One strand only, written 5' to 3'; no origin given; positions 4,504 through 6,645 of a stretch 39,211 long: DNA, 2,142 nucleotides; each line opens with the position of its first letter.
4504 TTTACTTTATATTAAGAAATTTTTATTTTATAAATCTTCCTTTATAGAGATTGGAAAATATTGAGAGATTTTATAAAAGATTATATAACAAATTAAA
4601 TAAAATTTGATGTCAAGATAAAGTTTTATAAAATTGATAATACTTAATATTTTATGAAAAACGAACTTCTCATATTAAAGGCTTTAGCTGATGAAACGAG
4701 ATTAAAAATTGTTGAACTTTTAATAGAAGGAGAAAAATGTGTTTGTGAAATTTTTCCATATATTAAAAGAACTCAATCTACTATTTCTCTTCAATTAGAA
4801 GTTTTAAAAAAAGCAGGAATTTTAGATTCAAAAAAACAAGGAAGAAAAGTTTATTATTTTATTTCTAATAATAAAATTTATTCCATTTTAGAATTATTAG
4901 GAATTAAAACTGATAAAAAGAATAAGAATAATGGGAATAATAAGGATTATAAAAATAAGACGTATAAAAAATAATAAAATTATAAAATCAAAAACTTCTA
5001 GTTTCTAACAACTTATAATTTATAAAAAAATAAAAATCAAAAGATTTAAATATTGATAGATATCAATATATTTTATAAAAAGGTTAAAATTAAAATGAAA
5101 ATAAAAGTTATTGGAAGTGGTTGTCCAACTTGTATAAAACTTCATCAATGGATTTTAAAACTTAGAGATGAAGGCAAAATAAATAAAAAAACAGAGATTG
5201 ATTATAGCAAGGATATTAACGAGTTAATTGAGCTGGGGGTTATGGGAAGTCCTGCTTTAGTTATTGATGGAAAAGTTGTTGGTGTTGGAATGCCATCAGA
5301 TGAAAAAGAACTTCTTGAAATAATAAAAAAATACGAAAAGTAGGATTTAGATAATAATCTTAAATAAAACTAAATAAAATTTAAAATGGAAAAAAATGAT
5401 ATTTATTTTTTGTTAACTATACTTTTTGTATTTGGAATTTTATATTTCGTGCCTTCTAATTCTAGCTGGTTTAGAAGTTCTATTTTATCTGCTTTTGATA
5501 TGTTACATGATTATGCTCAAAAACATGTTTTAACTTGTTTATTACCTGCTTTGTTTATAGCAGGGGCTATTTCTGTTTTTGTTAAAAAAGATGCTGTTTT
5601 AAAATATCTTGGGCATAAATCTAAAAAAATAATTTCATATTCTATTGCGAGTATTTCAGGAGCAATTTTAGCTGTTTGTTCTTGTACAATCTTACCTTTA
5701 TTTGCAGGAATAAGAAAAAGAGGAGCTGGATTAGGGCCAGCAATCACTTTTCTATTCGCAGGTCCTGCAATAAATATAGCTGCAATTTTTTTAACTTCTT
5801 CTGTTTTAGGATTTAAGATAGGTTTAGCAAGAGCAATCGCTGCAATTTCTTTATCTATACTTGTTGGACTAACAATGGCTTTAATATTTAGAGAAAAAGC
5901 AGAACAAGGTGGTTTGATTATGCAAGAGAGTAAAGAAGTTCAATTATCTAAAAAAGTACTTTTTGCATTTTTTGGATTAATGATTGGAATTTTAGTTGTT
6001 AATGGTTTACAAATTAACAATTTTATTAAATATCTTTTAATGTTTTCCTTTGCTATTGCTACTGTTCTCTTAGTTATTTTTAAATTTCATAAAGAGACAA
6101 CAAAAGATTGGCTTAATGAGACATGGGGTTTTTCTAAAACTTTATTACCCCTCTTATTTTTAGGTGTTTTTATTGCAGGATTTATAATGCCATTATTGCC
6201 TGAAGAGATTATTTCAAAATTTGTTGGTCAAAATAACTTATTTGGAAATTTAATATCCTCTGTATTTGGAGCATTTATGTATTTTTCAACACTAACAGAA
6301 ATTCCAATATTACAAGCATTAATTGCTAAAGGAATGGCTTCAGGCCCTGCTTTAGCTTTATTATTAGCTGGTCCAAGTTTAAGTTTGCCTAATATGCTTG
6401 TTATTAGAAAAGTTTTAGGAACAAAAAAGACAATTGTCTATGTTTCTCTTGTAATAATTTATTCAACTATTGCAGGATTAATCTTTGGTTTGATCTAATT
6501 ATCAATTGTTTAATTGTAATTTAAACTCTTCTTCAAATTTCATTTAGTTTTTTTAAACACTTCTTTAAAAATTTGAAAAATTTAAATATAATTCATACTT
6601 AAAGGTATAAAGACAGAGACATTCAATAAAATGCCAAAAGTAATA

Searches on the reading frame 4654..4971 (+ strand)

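Call 3: search_protein_families(library=pfam, proteins=[window:4654-4971:+], max_evalue=0.1)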
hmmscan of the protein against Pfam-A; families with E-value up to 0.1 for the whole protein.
window:4654-4971:+ (106 aa): 8 families
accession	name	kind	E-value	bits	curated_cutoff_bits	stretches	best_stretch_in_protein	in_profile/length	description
PF01022.26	HTH_5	-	2.2e-14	53.5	22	1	13-58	1-46/47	Bacterial regulatory protein, arsR family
PF12840.13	HTH_20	-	0.00019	21.7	27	1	11-58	1-49/51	Helix-turn-helix domain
PF01978.25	TrmB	-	0.002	18.4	25.6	1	21-71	16-66/68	Sugar-specific transcriptional regulator TrmB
PF09758.14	FPL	-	0.021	15.3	26.1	1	12-80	11-78/148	Uncharacterised conserved protein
PF07848.18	PaaX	-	0.025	15.3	24.8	1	50-72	46-68/70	PaaX-like protein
PF21248.3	SoFic-like_C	-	0.025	15.2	27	1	41-69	44-72/76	Protein adenylyltransferase SoFic-like, C-terminal domain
PF03965.22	Penicillinase_R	-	0.072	13.9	22.6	1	40-69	34-63/115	Penicillinase repressor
PF13601.12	HTH_34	-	0.078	13.6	27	0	16-62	2-49/80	Winged helix DNA-binding domain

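Call 4: search_protein_families(library=ncbifam, proteins=[window:4654-4971:+], max_evalue=0.1)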
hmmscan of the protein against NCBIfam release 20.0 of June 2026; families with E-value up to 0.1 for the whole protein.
window:4654-4971:+ (106 aa): 11 families
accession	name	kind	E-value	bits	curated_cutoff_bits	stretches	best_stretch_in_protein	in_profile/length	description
NF033788.1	HTH_metalloreg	subfamily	5.1e-24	83.9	55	1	7-78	4-76/77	metalloregulator ArsR/SmtB family transcription factor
NF033789.1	repress_SdpR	subfamily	2.9e-14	52.7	100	1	8-73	2-67/79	autorepressor SdpR family transcription factor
NF007528.0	PRK10141.1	subfamily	4.5e-14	52.3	97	1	5-72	7-75/117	metalloregulator ArsR/SmtB family transcription factor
NF041413.1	ArsR_Rv2640c_fam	equivalog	4.1e-12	46.5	155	1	6-81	34-112/118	Rv2640c family ArsR-like transcriptional regulator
NF040642.1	sulf_sens_BigR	equivalog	1.5e-11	44.2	155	1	7-80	13-86/95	sulfite-sensing transcriptional repressor BigR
NF045707.1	Dbac_1936_reg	equivalog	1.8e-10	40.7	115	1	5-82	8-85/99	ArsR/SmtB-type metalloregulator TsoR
NF053755.1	MsvR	equivalog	8.3e-09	35.5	220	1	9-90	8-92/236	transcriptional factor MsvR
NF047906.1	CdPbTransRegCmtR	equivalog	9.1e-09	35.2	150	1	9-81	16-88/104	Cd(II)/Pb(II)-sensing metalloregulatory transcriptional regulator CmtR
NF052532.1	TransRegPagRBaca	equivalog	6e-08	32.7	170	1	4-83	17-96/99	transcriptional repressor PagR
TIGR01884.1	cas_HTH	subfamily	1.7e-06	27.6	60.2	1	3-66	131-196/202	CRISPR-associated CARF protein Csa3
NF053602.1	Phr_regulator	exception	0.015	14.8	320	1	7-61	5-59/191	heat shock transcription regulator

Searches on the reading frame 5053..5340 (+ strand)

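Call 3: search_protein_families(library=pfam, proteins=[window:5053-5340:+], max_evalue=0.1)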
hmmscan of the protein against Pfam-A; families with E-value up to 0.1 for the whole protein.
window:5053-5340:+ (96 aa): 4 families
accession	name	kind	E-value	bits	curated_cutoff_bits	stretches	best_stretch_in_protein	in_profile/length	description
PF13192.12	Thioredoxin_3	-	8.1e-17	61.5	24.8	1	15-92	1-76/76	Thioredoxin domain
PF01323.26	DSBA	-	0.018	15.3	25.6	1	49-79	150-179/191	DSBA-like thioredoxin domain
PF13462.12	Thioredoxin_4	-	0.03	15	23.2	0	52-93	126-165/165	Thioredoxin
PF00462.30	Glutaredoxin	-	0.08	13.6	22.9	0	15-76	5-60/60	Glutaredoxin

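Call 4: search_protein_families(library=ncbifam, proteins=[window:5053-5340:+], max_evalue=0.1)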
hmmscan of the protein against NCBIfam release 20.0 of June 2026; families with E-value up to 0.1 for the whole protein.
window:5053-5340:+ (96 aa): 6 families
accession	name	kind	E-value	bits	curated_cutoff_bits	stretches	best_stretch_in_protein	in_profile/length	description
TIGR00412.2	redox_disulf_2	subfamily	6.6e-17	61.7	62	1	16-92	1-75/75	MTH895/ArsE family thioredoxin-like protein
TIGR00411.1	redox_disulf_1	equivalog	5.2e-11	42.5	92.75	1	17-93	3-80/82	MJ0307 family thioredoxin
TIGR03143.1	AhpF_homolog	hypoth_equivalog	0.00049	18.8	687.65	1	4-92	471-555/555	putative alkyl hydroperoxide reductase F subunit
NF008129.0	PRK10877.1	equivalog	0.014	14.6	215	1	46-92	183-228/237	bifunctional protein-disulfide isomerase/oxidoreductase DsbC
NF045708.1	seleno_TsoC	equivalog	0.023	14.7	45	1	27-94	15-84/87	NEPxGxxU motif selenoprotein TsoC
TIGR00385.1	dsbE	subfamily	0.038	13.6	123.15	1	16-69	67-119/173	DsbE family thiol:disulfide interchange protein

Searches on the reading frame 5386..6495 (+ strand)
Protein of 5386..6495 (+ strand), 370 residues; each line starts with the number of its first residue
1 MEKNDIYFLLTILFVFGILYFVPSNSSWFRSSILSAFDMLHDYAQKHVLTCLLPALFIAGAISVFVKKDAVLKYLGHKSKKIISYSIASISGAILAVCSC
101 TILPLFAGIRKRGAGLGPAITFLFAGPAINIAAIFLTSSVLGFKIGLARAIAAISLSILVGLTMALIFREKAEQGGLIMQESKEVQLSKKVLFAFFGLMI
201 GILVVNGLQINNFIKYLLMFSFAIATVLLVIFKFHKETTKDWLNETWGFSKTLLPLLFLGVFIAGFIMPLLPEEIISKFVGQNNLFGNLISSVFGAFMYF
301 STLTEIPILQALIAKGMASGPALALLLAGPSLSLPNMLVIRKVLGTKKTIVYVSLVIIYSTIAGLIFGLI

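Call 3: search_protein_families(library=pfam, proteins=[window:5386-6495:+], max_evalue=0.1)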
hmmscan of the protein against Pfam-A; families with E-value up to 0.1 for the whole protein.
window:5386-6495:+ (370 aa): 1 family
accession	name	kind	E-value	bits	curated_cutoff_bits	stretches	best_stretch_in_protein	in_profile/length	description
PF03773.19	ArsP_1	-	3.3e-80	269.8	32.3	1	37-368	5-293/294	Predicted permease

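Call 4: search_protein_families(library=ncbifam, proteins=[window:5386-6495:+], max_evalue=0.1)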
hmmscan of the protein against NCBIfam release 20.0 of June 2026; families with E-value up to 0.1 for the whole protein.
window:5386-6495:+ (370 aa): 2 families
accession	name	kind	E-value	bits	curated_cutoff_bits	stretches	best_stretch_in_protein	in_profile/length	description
NF040736.1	efflux_SaoE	equivalog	1.8e-36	126.1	325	2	30-191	5-158/352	efflux transporter SaoE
NF033936.1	CuZnOut_SO0444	equivalog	5.6e-36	124.4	300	1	52-367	12-309/351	SO_0444 family Cu/Zn efflux transporter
